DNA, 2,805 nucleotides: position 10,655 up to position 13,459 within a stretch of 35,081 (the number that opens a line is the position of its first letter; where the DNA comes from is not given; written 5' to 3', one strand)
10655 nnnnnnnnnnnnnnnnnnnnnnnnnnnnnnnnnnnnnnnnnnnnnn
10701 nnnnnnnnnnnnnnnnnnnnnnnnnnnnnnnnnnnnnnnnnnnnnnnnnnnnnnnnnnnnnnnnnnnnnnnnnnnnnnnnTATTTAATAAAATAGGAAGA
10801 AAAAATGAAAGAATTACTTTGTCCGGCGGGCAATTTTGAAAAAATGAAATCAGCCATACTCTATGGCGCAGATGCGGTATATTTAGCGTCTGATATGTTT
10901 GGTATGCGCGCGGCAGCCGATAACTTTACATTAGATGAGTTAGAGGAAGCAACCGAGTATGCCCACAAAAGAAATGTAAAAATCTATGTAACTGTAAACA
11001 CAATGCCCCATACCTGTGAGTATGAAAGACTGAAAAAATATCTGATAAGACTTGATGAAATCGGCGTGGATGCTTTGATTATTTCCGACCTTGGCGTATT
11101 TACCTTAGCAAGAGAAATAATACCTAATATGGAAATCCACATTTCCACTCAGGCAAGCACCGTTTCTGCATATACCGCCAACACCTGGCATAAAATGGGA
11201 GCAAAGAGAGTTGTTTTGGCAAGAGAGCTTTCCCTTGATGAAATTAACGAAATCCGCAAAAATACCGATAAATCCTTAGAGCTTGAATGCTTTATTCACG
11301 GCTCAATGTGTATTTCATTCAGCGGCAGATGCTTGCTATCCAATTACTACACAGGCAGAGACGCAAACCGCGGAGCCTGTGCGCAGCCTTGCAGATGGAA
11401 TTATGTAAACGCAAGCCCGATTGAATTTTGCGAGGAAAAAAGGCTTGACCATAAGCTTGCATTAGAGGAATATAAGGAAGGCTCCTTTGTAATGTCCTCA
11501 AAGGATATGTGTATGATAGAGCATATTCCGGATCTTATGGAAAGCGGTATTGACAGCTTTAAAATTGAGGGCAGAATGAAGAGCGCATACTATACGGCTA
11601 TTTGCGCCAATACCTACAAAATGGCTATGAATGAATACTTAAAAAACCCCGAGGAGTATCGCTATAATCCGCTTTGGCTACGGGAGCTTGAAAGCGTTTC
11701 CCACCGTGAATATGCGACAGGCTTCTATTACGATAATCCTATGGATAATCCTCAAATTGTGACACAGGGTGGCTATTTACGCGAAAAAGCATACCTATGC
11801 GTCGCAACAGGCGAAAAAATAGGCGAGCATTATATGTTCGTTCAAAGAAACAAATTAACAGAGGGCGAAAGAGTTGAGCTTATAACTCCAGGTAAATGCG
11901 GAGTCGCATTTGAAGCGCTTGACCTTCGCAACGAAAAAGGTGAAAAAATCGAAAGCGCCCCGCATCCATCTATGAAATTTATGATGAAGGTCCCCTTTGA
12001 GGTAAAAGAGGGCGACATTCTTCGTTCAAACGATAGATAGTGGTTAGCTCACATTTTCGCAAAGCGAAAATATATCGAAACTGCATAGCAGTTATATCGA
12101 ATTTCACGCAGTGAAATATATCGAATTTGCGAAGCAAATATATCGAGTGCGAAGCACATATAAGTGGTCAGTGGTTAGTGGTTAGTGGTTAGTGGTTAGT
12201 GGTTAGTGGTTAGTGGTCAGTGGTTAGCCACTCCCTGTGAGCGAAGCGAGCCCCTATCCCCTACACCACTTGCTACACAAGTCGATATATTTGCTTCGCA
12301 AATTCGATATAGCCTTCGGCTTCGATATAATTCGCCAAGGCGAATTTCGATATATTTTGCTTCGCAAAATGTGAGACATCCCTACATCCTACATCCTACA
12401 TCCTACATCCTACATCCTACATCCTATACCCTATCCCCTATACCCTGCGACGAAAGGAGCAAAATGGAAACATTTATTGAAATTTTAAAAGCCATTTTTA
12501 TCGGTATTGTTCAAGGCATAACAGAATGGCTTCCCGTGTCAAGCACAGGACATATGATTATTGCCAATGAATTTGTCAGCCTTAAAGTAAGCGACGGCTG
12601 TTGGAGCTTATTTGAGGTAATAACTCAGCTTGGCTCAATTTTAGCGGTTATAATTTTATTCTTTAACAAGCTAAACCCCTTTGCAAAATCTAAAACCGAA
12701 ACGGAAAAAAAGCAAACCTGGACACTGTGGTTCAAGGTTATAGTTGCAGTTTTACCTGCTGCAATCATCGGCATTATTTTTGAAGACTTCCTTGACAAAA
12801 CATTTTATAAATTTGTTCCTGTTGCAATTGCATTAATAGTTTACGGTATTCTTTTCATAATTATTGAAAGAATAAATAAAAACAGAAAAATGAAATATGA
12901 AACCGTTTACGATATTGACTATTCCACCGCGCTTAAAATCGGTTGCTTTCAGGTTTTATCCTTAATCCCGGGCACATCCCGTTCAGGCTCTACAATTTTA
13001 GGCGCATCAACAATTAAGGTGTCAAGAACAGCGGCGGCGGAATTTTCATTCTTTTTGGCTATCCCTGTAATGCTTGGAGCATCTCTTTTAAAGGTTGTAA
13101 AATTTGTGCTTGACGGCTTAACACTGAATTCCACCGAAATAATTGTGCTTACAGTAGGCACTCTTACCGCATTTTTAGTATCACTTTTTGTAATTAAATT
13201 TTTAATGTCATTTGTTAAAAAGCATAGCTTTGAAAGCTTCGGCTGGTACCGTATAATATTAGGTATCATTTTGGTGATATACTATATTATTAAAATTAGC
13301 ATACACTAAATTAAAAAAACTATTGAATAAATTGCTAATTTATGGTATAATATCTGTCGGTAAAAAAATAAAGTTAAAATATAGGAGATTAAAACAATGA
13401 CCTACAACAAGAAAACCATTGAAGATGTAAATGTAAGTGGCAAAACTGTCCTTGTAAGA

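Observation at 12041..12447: ~400-bp modular palindromic element: ATATCGA boxes separated by mini-hairpins that keep pairing but not sequence, plus two 7-nt arrays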

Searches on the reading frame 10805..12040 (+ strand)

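Call 12: search_protein_families(library=ncbifam, proteins=[window:10805-12040:+])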
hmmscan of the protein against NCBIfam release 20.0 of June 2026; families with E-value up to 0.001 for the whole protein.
window:10805-12040:+ (411 aa): 4 families
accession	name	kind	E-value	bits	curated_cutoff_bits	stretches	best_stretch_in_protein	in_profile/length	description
NF011996.0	PRK15452.1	equivalog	2.3e-99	333.2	534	2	2-201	5-203/449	prephenate-dependent tRNA uridine(34) hydroxylase TrhP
NF047963.1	quinone_UbiU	equivalog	5.2e-57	193.5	440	2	3-200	2-201/331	ubiquinone anaerobic biosynthesis protein UbiU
NF047965.1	quinone_UbiV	equivalog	4.7e-12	46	275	1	120-283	116-266/292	ubiquinone anaerobic biosynthesis protein UbiV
NF011991.0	PRK15447.1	equivalog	3e-11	43.3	283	1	67-260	72-252/302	U32 family peptidase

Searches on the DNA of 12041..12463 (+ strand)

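Call 52: search_dna_similar(query=window:12041-12463:+, collection=plasmids, mode=distant, max_evalue=0.01, max_rows=10)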
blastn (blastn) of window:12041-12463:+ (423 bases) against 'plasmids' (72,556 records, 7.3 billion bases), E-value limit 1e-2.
No match.

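Call 53: search_dna_similar(query=window:12041-12463:+, collection=phages, mode=distant, max_evalue=0.01, max_rows=10)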
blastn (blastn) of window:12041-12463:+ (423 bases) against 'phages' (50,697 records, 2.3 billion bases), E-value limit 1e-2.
No match.
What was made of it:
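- Tried and rejected: BLASTN of the whole spacer against the plasmid and phage collections found no match (calls 52, 53).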

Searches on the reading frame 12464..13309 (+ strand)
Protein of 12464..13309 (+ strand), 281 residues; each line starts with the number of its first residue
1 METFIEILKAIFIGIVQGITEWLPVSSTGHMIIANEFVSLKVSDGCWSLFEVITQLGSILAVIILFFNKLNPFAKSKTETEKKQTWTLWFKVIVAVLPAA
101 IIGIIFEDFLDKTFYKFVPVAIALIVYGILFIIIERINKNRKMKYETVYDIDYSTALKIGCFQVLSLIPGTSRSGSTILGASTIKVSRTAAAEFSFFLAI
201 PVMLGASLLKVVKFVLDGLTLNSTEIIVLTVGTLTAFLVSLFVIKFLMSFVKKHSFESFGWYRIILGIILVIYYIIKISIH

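Call 10: find_encoding_contigs(protein=window:12464-13309:+, flank=3000, max_places=10)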
Protein window:12464-13309:+ (281 aa): 4 contigs read that carry it; 1 place shown.
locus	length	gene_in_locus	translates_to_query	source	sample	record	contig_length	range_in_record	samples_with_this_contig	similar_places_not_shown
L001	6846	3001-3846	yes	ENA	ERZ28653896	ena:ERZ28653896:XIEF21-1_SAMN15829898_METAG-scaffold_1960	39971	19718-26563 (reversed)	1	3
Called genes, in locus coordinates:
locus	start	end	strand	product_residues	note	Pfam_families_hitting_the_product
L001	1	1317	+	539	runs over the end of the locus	PF16949:ABC_tran_2 (faint), PF09847:12TM_1, PF01061:ABC2_membrane (weak)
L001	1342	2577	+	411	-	PF01136:Peptidase_U32, PF16325:Peptidase_U32_C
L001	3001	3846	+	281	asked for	PF02673:BacA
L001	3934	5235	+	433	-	PF00162:PGK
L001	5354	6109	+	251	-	PF00121:TIM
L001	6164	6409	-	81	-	PF20648:DUF6809 (weak)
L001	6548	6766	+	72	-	PF12844:HTH_19, PF13560:HTH_31, PF01381:HTH_3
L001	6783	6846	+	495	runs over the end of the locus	PF03853:YjeF_N, PF01256:Carb_kinase, PF02110:HK (weak)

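Call 12: search_protein_families(library=ncbifam, proteins=[window:12464-13309:+])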
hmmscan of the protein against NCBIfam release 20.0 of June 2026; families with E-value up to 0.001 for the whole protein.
window:12464-13309:+ (281 aa): 12 families
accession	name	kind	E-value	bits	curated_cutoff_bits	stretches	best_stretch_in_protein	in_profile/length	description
NF001391.0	PRK00281.1-5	equivalog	6.4e-117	389.9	293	1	4-278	3-277/279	undecaprenyl-diphosphate phosphatase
NF001390.0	PRK00281.1-4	equivalog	5.2e-84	281.9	260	1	4-277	3-269/272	undecaprenyl-diphosphate phosphatase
NF001389.0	PRK00281.1-2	equivalog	6e-80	268.5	262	1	4-276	3-266/272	undecaprenyl-diphosphate phosphatase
TIGR00753.1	undec_PP_bacA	equivalog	1.3e-69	234.7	217.5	1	10-267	1-255/255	undecaprenyl-diphosphatase UppP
NF001388.0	PRK00281.1-1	equivalog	4.4e-65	219.9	362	1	4-272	4-270/273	undecaprenyl-diphosphate phosphatase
NF001392.0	PRK00281.2-1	equivalog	1.2e-54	185.7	308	1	3-273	3-271/280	undecaprenyl-diphosphate phosphatase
NF001393.0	PRK00281.2-4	equivalog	2.8e-52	177.8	284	1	6-274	2-264/266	undecaprenyl-diphosphate phosphatase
NF001394.0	PRK00281.2-5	equivalog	9.8e-50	169.6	311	1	5-277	6-278/281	undecaprenyl-diphosphate phosphatase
NF001397.0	PRK00281.3-4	equivalog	1.2e-47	162.9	363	1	7-274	3-278/281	undecaprenyl-diphosphate phosphatase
NF001395.0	PRK00281.3-1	equivalog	2.9e-29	102.4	394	2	146-276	178-305/306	undecaprenyl-diphosphate phosphatase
NF001396.0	PRK00281.3-3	equivalog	5.3e-29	101.9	382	1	6-272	3-262/264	undecaprenyl-diphosphate phosphatase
NF001398.0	PRK00281.3-5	equivalog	4.6e-24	85.7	354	1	6-277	3-273/278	undecaprenyl-diphosphate phosphatase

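Call 39: find_homologous_proteins(query=window:12464-13309:+, max_evalue=1e-40)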
Query window:12464-13309:+ (281 aa): 7999 proteins with E <= 1e-40 among 8000 candidates; the best 120 are listed.
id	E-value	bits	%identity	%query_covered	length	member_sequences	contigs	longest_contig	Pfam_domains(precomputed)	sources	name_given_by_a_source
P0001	1.2e-168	578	99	100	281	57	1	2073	PF02673.25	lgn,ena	-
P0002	7.7e-158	542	91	100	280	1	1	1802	PF02673.25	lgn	-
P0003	3.1e-155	534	90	100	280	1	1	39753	PF02673.25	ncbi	-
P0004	7.4e-155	533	90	100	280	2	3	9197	PF02673.25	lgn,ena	-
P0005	4.3e-153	527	89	100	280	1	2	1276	PF02673.25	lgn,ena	-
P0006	1.8e-152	525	91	95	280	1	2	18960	PF02673.25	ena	-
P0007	2.3e-151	521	89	98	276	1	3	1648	PF02673.25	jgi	-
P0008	3.0e-151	521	89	98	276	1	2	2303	PF02673.25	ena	-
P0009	6.1e-151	520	88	100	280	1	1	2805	PF02673.25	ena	-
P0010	2.4e-149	515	86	100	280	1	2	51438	PF02673.25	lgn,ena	-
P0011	6.3e-148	510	86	99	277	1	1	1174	PF02673.25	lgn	-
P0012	8.2e-148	509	86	99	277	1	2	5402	PF02673.25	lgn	-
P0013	6.8e-147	506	86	99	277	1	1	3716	PF02673.25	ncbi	-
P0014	1.3e-146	506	86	99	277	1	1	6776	PF02673.25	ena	-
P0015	2.4e-146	505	86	99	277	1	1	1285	PF02673.25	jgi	jgi:undecaprenyl-diphosphatase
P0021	3.3e-145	501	83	100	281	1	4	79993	PF02673.25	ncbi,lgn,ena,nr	ncbi:MAG: undecaprenyl-diphosphate phosphatase [Clostridia bacterium]|nr:undecaprenyl-diphosphate ph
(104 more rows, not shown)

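Call 40: find_encoding_contigs(protein=P0003, flank=2500, max_places=3)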
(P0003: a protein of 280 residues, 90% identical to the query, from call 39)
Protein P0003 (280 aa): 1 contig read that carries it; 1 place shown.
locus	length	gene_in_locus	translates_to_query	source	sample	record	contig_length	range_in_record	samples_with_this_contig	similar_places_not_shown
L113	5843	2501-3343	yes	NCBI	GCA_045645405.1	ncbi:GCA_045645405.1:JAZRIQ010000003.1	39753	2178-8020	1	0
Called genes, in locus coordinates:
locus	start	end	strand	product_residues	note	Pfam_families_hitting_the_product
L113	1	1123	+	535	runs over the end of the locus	PF09847:12TM_1 (weak)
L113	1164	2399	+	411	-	PF01136:Peptidase_U32, PF16325:Peptidase_U32_C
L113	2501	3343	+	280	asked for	PF02673:BacA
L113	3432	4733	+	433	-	PF00162:PGK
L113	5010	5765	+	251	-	PF00121:TIM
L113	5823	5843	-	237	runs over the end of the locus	PF00005:ABC_tran, PF13304:AAA_21 (faint)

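Call 41: find_encoding_contigs(protein=P0006, flank=2500, max_places=3)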
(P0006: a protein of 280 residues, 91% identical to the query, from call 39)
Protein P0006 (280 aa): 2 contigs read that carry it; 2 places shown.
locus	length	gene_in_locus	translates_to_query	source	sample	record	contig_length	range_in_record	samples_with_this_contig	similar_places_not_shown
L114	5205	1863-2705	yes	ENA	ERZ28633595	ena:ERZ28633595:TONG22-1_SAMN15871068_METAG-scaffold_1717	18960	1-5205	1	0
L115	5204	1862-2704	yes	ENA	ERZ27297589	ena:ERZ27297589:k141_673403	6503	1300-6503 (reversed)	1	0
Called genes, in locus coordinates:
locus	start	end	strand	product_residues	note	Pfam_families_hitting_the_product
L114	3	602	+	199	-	?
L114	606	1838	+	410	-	PF01136:Peptidase_U32, PF16325:Peptidase_U32_C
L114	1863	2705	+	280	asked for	PF02673:BacA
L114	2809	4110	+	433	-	PF00162:PGK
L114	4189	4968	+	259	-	PF00121:TIM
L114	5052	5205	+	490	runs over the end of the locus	PF03853:YjeF_N, PF01256:Carb_kinase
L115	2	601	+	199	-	?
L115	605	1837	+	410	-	PF01136:Peptidase_U32, PF16325:Peptidase_U32_C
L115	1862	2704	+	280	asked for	PF02673:BacA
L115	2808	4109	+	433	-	PF00162:PGK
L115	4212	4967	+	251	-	PF00121:TIM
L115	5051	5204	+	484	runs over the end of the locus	?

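Call 42: find_encoding_contigs(protein=P0010, flank=2500, max_places=3)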
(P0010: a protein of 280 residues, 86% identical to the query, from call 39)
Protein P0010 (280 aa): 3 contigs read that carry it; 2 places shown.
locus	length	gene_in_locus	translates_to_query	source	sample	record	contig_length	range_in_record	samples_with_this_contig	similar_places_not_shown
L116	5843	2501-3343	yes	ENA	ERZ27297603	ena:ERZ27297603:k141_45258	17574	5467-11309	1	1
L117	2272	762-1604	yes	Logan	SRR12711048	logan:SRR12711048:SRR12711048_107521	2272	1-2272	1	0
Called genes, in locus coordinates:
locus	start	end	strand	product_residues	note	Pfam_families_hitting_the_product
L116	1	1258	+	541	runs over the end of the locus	PF09847:12TM_1, PF16949:ABC_tran_2 (faint), PF01061:ABC2_membrane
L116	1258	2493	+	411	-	PF01136:Peptidase_U32, PF16325:Peptidase_U32_C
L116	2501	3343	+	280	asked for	PF02673:BacA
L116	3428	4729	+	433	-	PF00162:PGK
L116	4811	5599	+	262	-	PF00121:TIM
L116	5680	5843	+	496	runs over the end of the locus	PF03853:YjeF_N, PF01256:Carb_kinase, PF02110:HK (weak)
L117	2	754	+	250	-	?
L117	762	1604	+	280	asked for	PF02673:BacA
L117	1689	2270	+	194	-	?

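Call 43: find_encoding_contigs(protein=P0021, flank=2500, max_places=3)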
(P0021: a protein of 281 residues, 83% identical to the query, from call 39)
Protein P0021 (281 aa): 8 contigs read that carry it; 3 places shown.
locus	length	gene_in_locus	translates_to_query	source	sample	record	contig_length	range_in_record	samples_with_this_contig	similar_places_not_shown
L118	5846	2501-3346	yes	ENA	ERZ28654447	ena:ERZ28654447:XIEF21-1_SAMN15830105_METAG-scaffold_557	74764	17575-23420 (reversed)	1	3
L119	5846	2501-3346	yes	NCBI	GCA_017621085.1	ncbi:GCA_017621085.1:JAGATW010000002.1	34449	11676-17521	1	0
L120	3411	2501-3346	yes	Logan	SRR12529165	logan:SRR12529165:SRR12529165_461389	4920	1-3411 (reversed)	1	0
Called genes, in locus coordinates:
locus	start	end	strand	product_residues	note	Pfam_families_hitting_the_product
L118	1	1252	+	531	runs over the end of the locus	PF09847:12TM_1 (weak), PF16949:ABC_tran_2 (weak)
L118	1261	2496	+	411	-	PF01136:Peptidase_U32, PF16325:Peptidase_U32_C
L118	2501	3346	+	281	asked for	PF02673:BacA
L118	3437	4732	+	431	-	PF00162:PGK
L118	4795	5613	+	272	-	PF00121:TIM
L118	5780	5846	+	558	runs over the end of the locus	PF13306:LRR_5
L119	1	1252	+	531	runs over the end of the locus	PF09847:12TM_1 (weak), PF16949:ABC_tran_2 (weak)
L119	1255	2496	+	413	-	PF01136:Peptidase_U32, PF16325:Peptidase_U32_C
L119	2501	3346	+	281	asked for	PF02673:BacA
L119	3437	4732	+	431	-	PF00162:PGK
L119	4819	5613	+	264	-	PF00121:TIM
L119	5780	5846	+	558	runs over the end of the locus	PF13306:LRR_5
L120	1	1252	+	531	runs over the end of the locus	PF09847:12TM_1 (weak), PF16949:ABC_tran_2 (weak)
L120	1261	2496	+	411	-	PF01136:Peptidase_U32, PF16325:Peptidase_U32_C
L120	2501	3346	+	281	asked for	PF02673:BacA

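Call 45: find_encoding_contigs(protein=P0001, flank=3000, max_places=10)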
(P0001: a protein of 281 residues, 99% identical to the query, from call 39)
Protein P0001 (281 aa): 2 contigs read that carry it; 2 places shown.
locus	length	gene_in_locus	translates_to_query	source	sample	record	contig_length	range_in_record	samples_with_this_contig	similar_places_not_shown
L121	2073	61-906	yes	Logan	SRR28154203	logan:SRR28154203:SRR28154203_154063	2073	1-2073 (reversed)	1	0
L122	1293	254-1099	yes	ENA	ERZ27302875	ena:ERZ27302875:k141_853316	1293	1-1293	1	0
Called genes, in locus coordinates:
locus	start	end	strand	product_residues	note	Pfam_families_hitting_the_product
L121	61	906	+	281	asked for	PF02673:BacA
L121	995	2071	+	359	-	?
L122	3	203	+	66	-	?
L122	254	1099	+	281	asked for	PF02673:BacA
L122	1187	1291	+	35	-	?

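Call 46: find_encoding_contigs(protein=P0004, flank=3000, max_places=5)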
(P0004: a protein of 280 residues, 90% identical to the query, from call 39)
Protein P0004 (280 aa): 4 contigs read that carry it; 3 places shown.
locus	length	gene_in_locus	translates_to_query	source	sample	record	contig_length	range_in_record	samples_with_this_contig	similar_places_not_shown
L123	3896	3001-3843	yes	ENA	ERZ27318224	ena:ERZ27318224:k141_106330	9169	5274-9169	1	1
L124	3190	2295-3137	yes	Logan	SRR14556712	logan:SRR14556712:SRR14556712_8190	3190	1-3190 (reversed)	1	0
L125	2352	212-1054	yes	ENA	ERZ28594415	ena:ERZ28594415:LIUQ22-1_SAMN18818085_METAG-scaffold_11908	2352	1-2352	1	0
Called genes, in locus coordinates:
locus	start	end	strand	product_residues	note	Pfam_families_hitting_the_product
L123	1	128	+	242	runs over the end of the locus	PF00005:ABC_tran, PF13304:AAA_21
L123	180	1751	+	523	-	PF09847:12TM_1, PF01061:ABC2_membrane (weak), PF16949:ABC_tran_2 (weak)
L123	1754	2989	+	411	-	PF01136:Peptidase_U32, PF16325:Peptidase_U32_C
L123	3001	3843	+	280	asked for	PF02673:BacA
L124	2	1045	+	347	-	?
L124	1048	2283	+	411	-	PF01136:Peptidase_U32, PF16325:Peptidase_U32_C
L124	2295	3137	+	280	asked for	PF02673:BacA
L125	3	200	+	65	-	?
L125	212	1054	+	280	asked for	PF02673:BacA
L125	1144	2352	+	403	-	?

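Call 55: list_cluster_members(proteins=[window:12464-13309:+])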
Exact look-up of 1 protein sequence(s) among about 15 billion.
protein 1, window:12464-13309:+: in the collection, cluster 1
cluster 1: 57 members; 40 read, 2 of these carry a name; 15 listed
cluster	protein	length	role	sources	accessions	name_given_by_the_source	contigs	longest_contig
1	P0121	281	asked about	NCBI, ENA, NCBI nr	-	-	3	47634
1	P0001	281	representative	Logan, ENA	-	-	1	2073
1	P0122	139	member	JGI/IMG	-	undecaprenyl-diphosphatase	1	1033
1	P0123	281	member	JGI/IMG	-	undecaprenyl-diphosphatase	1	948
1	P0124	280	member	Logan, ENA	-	-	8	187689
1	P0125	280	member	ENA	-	-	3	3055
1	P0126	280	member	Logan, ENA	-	-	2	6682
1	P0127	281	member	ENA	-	-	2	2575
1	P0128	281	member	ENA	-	-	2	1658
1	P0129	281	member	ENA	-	-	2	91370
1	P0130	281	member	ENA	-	-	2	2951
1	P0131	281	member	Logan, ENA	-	-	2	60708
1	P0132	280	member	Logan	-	-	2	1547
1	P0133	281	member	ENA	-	-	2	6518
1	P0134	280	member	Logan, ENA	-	-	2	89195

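Call 56: find_encoding_contigs(protein=P0124, flank=1500, max_places=8)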
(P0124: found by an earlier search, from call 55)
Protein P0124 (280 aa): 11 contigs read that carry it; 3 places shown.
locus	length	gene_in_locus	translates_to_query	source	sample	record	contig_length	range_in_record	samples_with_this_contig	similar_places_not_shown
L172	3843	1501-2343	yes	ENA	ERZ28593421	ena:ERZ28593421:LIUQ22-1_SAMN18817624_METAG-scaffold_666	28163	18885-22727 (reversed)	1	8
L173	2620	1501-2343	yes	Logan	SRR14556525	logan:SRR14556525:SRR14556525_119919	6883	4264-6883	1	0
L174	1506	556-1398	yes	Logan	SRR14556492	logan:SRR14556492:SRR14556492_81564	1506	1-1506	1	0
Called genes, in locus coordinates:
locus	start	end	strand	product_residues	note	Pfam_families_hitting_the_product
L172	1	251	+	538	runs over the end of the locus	PF09847:12TM_1, PF16949:ABC_tran_2 (weak), PF01061:ABC2_membrane (weak)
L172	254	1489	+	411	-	PF01136:Peptidase_U32, PF16325:Peptidase_U32_C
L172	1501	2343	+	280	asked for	PF02673:BacA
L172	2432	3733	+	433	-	PF00162:PGK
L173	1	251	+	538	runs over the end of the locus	PF09847:12TM_1, PF16949:ABC_tran_2 (weak), PF01061:ABC2_membrane (weak)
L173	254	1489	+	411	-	PF01136:Peptidase_U32, PF16325:Peptidase_U32_C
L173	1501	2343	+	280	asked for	PF02673:BacA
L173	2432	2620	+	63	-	?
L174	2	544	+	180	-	?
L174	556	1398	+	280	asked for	PF02673:BacA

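Call 57: find_encoding_contigs(protein=P0129, flank=1500, max_places=4)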
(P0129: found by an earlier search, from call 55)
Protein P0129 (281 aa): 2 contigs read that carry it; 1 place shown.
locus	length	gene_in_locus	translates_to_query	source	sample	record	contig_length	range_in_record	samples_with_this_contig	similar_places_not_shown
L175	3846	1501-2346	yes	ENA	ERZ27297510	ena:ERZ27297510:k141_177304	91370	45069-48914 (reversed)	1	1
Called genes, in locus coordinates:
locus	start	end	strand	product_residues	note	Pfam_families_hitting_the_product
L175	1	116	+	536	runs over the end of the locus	PF09847:12TM_1, PF01061:ABC2_membrane, PF16949:ABC_tran_2 (weak)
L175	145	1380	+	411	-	PF01136:Peptidase_U32, PF16325:Peptidase_U32_C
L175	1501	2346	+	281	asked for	PF02673:BacA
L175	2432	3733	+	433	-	PF00162:PGK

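Call 59: find_encoding_contigs(protein=P0131, flank=1500, max_places=4)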
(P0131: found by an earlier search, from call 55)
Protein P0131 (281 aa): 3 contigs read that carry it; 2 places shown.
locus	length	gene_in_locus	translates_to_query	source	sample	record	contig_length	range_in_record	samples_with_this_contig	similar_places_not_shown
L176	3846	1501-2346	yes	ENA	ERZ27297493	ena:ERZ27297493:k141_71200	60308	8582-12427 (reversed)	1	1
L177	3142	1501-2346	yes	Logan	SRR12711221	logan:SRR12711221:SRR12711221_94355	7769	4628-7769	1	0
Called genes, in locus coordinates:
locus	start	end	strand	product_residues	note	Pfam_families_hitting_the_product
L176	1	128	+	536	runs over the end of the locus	PF09847:12TM_1, PF01061:ABC2_membrane, PF16949:ABC_tran_2 (weak)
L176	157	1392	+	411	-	PF01136:Peptidase_U32, PF16325:Peptidase_U32_C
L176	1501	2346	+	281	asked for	PF02673:BacA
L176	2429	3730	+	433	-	PF00162:PGK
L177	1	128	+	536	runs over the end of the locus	PF09847:12TM_1, PF01061:ABC2_membrane, PF16949:ABC_tran_2 (weak)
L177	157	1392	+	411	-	PF01136:Peptidase_U32, PF16325:Peptidase_U32_C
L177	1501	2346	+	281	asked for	PF02673:BacA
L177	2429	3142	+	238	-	?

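Call 60: find_encoding_contigs(protein=P0134, flank=1500, max_places=4)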
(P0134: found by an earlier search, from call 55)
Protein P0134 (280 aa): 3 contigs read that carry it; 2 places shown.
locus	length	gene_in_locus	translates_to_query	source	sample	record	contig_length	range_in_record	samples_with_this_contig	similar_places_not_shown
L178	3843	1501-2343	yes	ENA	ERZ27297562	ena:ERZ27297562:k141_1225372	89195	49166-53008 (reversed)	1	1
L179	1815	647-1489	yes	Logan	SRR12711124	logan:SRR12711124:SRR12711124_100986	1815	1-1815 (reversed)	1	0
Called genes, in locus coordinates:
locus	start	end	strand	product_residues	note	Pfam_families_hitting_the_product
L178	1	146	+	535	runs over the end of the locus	PF09847:12TM_1, PF16949:ABC_tran_2 (faint), PF01061:ABC2_membrane, PF09847:12TM_1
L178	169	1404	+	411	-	PF01136:Peptidase_U32, PF16325:Peptidase_U32_C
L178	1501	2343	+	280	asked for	PF02673:BacA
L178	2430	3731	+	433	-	PF00162:PGK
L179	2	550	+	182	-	?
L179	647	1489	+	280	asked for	PF02673:BacA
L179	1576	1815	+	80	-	?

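Call 85: find_encoding_contigs(protein=P0133, flank=1500, max_places=6)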
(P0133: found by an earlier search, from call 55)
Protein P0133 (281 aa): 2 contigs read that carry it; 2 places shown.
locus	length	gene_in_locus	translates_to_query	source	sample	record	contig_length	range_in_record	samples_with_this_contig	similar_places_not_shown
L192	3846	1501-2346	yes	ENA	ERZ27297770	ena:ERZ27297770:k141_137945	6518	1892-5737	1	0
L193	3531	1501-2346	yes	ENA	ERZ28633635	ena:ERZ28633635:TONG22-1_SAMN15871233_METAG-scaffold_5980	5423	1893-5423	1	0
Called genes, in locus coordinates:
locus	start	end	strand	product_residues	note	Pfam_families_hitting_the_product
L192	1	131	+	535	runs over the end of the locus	PF09847:12TM_1, PF16949:ABC_tran_2 (faint), PF01061:ABC2_membrane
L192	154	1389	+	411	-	PF01136:Peptidase_U32, PF16325:Peptidase_U32_C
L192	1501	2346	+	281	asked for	PF02673:BacA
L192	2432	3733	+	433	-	PF00162:PGK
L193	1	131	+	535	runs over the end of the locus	PF09847:12TM_1, PF16949:ABC_tran_2 (faint), PF01061:ABC2_membrane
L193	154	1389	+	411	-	PF01136:Peptidase_U32, PF16325:Peptidase_U32_C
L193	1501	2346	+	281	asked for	PF02673:BacA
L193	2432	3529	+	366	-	?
